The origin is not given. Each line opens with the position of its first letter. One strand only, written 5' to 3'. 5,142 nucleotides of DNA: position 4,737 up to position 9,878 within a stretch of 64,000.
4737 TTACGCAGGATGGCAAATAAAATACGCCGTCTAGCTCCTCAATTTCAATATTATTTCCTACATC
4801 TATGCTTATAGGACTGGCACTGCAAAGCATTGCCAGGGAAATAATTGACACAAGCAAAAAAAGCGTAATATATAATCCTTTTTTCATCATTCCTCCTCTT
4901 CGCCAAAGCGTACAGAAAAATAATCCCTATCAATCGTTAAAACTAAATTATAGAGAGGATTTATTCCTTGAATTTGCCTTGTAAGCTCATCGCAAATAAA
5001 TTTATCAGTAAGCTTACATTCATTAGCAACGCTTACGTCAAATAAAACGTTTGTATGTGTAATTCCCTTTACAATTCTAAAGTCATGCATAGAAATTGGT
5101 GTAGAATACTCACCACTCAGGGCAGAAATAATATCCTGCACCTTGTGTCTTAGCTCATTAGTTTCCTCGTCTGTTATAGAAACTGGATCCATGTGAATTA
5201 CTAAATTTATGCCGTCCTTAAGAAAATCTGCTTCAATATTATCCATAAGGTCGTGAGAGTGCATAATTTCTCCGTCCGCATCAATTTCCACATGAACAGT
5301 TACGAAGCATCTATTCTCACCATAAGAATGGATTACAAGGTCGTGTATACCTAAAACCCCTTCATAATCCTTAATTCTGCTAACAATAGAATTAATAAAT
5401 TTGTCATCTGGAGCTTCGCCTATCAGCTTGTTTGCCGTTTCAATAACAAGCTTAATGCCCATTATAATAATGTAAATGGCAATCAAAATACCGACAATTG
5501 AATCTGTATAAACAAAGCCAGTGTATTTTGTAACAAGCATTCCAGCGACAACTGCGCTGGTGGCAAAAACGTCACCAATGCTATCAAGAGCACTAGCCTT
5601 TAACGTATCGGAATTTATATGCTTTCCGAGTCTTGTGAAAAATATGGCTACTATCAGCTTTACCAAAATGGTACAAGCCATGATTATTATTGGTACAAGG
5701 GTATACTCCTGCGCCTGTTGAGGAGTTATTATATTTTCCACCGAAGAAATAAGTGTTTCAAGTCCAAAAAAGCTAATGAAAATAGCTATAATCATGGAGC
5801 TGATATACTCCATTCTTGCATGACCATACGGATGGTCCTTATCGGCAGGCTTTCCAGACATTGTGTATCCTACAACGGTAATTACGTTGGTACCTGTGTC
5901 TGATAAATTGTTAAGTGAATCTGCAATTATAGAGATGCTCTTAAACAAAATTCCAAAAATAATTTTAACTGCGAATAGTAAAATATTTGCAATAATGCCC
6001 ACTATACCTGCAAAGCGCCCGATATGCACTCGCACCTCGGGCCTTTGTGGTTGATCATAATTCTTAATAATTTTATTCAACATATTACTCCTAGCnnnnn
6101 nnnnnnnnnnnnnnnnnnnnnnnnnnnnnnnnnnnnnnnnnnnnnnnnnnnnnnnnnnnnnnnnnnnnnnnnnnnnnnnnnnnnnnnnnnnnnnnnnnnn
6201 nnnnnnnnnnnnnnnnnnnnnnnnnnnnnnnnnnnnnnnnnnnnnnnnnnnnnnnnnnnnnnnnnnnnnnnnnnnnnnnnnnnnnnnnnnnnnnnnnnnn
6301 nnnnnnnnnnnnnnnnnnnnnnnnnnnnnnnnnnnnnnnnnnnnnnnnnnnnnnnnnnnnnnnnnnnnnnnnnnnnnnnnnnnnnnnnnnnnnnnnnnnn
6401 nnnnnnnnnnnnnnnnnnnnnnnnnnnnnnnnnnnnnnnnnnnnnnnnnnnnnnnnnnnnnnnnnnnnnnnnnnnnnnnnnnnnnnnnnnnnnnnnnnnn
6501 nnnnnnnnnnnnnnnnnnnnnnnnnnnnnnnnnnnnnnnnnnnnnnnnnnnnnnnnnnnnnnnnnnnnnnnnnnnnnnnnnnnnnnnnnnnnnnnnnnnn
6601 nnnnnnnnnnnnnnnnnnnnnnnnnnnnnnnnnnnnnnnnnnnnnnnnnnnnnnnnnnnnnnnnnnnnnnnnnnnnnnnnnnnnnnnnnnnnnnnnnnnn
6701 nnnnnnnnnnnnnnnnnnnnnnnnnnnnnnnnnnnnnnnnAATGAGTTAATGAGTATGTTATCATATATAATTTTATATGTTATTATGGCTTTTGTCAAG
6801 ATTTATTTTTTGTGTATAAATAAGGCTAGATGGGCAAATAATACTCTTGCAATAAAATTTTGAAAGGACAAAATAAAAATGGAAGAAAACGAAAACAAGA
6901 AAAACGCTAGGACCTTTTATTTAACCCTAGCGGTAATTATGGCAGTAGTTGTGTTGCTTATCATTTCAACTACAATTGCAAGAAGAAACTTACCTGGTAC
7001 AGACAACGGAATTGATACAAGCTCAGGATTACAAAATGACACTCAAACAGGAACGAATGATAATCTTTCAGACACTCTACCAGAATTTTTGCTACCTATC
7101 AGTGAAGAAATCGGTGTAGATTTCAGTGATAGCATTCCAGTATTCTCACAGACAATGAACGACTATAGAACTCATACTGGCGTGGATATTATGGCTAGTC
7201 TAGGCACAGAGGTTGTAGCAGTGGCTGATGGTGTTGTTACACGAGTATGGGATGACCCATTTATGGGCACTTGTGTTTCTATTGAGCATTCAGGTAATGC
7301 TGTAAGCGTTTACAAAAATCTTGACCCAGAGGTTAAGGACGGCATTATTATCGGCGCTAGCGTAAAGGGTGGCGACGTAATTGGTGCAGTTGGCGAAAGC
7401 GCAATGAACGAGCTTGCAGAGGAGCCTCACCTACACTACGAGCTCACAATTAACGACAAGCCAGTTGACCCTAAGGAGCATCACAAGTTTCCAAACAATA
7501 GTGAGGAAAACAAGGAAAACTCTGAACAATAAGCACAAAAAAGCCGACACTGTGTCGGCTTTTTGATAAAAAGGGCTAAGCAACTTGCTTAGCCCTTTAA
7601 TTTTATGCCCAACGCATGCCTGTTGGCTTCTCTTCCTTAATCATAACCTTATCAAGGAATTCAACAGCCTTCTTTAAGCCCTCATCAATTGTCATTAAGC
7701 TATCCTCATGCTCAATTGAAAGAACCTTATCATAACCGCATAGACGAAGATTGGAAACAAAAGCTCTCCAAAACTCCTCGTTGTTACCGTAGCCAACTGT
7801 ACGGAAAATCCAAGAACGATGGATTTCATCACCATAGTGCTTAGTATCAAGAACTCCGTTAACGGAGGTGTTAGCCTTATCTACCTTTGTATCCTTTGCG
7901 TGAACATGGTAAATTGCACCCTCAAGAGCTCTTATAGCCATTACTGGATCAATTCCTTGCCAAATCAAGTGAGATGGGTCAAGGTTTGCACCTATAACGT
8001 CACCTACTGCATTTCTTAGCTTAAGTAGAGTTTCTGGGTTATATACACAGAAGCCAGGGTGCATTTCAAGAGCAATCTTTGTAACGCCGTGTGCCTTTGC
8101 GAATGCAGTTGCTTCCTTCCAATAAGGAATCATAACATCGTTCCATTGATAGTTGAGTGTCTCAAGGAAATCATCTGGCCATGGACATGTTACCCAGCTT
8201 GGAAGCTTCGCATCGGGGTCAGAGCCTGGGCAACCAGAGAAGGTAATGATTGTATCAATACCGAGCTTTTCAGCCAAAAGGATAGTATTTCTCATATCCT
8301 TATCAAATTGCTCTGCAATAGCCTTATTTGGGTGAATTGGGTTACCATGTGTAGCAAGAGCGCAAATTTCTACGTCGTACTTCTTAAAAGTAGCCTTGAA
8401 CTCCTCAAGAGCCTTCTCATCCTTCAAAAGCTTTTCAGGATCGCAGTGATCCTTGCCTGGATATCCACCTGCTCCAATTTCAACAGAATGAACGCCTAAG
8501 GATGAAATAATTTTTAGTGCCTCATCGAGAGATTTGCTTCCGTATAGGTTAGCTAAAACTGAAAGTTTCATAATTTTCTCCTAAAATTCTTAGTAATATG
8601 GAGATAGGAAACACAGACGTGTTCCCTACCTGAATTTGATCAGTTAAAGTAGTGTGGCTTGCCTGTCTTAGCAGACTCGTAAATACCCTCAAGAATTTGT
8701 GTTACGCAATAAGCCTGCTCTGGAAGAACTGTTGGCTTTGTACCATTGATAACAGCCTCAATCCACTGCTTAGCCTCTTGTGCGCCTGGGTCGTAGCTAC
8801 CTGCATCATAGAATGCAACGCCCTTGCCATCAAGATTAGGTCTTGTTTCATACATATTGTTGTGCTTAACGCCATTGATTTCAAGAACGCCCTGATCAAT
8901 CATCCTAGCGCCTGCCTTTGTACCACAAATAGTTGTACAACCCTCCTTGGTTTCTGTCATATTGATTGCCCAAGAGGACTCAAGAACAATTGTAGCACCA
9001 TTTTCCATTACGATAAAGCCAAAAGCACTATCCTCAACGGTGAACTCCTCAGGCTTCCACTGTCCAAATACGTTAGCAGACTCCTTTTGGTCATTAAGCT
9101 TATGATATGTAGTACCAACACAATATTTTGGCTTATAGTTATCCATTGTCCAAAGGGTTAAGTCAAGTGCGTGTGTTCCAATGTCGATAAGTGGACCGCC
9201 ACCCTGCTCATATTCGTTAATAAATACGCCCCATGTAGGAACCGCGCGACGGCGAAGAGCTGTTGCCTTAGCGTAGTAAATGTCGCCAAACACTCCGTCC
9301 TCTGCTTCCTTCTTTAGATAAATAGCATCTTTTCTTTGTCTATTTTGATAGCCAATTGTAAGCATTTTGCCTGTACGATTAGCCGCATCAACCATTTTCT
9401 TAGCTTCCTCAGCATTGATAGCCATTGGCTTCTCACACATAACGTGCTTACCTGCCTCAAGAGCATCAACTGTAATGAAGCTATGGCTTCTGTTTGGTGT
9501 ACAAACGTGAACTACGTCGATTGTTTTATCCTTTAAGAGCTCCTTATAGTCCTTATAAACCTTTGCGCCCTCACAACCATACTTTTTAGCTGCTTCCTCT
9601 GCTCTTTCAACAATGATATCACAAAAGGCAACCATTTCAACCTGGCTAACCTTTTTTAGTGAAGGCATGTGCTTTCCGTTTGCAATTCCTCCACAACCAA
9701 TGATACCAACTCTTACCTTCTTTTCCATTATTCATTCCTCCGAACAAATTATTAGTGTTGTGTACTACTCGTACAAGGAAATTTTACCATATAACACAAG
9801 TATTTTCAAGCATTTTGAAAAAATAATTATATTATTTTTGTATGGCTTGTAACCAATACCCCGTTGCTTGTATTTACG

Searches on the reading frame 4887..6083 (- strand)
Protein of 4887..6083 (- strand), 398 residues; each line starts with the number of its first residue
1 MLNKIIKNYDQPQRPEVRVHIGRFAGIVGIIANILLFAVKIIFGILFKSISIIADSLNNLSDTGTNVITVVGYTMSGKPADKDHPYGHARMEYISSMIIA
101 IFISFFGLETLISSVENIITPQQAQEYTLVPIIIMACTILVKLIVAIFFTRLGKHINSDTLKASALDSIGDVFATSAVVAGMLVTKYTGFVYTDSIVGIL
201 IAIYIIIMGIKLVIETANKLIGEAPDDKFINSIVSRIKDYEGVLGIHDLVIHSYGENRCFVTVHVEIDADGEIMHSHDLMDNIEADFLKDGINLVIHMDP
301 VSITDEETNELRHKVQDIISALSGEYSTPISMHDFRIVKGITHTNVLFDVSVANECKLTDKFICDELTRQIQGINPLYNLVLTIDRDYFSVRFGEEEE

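Call 53: search_protein_families(library=pfam, proteins=[window:4887-6083:-], max_evalue=0.00001)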
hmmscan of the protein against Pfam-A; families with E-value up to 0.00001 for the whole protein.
window:4887-6083:- (398 aa): 2 families
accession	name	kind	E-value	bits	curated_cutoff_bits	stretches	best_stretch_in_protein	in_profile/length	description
PF01545.26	Cation_efflux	-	3e-43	148.4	26.6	1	27-220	2-197/198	Cation efflux family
PF16916.11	ZT_dimer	-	1.8e-14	53.9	26.7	1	225-300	1-77/78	Dimerisation domain of Zinc Transporter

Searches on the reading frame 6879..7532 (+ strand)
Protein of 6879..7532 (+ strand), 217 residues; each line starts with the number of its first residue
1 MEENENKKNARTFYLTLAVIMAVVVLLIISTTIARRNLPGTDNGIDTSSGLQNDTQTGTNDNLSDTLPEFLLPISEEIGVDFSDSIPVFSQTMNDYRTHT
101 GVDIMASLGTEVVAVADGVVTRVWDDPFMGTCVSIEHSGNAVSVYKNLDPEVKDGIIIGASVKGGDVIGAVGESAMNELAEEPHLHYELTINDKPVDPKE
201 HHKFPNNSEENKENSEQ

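Call 53: search_protein_families(library=pfam, proteins=[window:6879-7532:+], max_evalue=0.00001)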
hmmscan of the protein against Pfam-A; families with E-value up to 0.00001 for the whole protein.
window:6879-7532:+ (217 aa): 1 family
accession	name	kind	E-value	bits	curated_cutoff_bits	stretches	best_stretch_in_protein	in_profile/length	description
PF01551.29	Peptidase_M23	-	7.5e-22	77.8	28.7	1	98-198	2-96/96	Peptidase family M23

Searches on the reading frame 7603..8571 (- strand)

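Call 53: search_protein_families(library=pfam, proteins=[window:7603-8571:-], max_evalue=0.00001)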
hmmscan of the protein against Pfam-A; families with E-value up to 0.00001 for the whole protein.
window:7603-8571:- (322 aa): 1 family
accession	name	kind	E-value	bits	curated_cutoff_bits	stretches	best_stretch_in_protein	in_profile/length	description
PF01261.30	AP_endonuc_2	-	1.7e-31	110.2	31.1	1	20-308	2-248/249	Xylose isomerase-like TIM barrel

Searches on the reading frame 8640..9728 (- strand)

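Call 53: search_protein_families(library=pfam, proteins=[window:8640-9728:-], max_evalue=0.00001)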
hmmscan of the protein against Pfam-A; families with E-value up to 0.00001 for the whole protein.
window:8640-9728:- (362 aa): 4 families
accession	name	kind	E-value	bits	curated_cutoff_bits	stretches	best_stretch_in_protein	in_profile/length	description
PF01408.29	GFO_IDH_MocA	-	5.4e-34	117.9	24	1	5-127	1-120/120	Oxidoreductase family, NAD-binding Rossmann fold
PF22725.1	GFO_IDH_MocA_C3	-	3.9e-17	62.9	27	1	138-274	4-123/124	GFO/IDH/MocA C-terminal domain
PF02894.22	GFO_IDH_MocA_C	-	4e-16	59.9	22.9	1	140-358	2-215/218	Oxidoreductase family, C-terminal alpha/beta domain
PF03447.22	NAD_binding_3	-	2.3e-06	28.8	24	1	11-122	1-112/116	Homoserine dehydrogenase, NAD binding domain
